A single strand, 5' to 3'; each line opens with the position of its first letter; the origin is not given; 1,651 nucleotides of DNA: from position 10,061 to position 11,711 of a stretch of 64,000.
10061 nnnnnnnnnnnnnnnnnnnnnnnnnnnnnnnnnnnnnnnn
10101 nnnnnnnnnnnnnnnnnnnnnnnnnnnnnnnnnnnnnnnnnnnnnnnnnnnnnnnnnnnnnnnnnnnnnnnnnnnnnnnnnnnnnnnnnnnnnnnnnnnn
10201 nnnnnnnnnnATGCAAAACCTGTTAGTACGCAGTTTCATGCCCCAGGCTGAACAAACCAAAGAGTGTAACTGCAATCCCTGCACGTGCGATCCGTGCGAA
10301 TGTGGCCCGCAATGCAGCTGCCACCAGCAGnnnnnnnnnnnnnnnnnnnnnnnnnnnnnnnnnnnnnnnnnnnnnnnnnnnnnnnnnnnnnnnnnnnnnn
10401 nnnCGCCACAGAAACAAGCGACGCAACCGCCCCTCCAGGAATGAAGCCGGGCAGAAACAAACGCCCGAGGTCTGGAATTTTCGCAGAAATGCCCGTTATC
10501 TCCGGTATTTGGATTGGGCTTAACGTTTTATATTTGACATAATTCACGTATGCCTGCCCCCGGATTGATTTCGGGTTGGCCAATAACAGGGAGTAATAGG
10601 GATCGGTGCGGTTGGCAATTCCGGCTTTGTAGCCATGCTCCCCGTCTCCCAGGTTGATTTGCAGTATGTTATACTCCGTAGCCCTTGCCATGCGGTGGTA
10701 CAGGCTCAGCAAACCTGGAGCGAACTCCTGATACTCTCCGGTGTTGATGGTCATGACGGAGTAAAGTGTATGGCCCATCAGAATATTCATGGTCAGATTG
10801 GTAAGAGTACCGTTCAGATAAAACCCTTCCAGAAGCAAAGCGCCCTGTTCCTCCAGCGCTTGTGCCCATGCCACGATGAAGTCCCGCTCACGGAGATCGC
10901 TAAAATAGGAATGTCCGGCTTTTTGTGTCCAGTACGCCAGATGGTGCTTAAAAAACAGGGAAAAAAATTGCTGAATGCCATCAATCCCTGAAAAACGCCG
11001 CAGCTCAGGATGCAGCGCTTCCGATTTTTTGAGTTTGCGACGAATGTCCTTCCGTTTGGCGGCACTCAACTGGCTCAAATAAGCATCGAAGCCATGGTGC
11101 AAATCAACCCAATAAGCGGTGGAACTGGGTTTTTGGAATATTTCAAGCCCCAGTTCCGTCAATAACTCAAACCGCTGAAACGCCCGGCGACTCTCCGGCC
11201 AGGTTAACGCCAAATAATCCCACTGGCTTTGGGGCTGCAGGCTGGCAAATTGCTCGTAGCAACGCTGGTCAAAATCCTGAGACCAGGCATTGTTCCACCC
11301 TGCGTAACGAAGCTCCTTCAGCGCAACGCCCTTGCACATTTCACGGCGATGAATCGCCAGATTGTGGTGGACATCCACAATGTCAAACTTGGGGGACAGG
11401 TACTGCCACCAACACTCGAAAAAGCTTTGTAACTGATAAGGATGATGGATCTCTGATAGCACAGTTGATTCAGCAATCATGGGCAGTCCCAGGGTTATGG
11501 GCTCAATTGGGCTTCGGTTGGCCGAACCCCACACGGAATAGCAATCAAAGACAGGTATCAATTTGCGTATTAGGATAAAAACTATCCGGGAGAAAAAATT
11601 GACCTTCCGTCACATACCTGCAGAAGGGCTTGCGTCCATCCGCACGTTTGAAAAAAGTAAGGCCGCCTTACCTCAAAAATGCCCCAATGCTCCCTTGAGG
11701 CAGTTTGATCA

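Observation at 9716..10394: MerR-controlled operon encoding an unannotated 40-aa C-x-C metallothionein-like peptide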

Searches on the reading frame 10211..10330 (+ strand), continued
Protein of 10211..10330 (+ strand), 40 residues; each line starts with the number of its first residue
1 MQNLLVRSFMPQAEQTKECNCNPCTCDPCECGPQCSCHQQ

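Call 81: search_protein_families(library=pfam, alignment_id=A5, max_evalue=10)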
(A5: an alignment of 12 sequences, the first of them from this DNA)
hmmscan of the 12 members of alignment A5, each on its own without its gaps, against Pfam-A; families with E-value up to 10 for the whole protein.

A. member 1, seq(40 aa): 0 families

B. families by the number of members that match (of 12 scanned): 0 families

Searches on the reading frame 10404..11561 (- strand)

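Call 3: search_protein_families(library=pfam, proteins=[window:10404-11561:-], max_evalue=1)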
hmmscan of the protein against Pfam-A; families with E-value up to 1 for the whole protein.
window:10404-11561:- (386 aa): 4 families
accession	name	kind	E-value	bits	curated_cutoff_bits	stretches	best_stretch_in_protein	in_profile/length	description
PF13480.13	Acetyltransf_6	-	1.6e-13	51.5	22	1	169-312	3-142/143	Acetyltransferase (GNAT) domain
PF04339.18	FemAB_like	-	1.4e-05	24.8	27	1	154-267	168-275/369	Peptidogalycan biosysnthesis/recognition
PF13905.12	Thioredoxin_8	-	0.13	13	27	1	273-332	12-70/94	Thioredoxin-like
PF03034.20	PSS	-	0.38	10.8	25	1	35-115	100-180/273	Phosphatidyl serine synthase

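Call 4: search_protein_families(library=ncbifam, proteins=[window:10404-11561:-], max_evalue=1)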
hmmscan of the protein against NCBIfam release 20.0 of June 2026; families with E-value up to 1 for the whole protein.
window:10404-11561:- (386 aa): 0 families
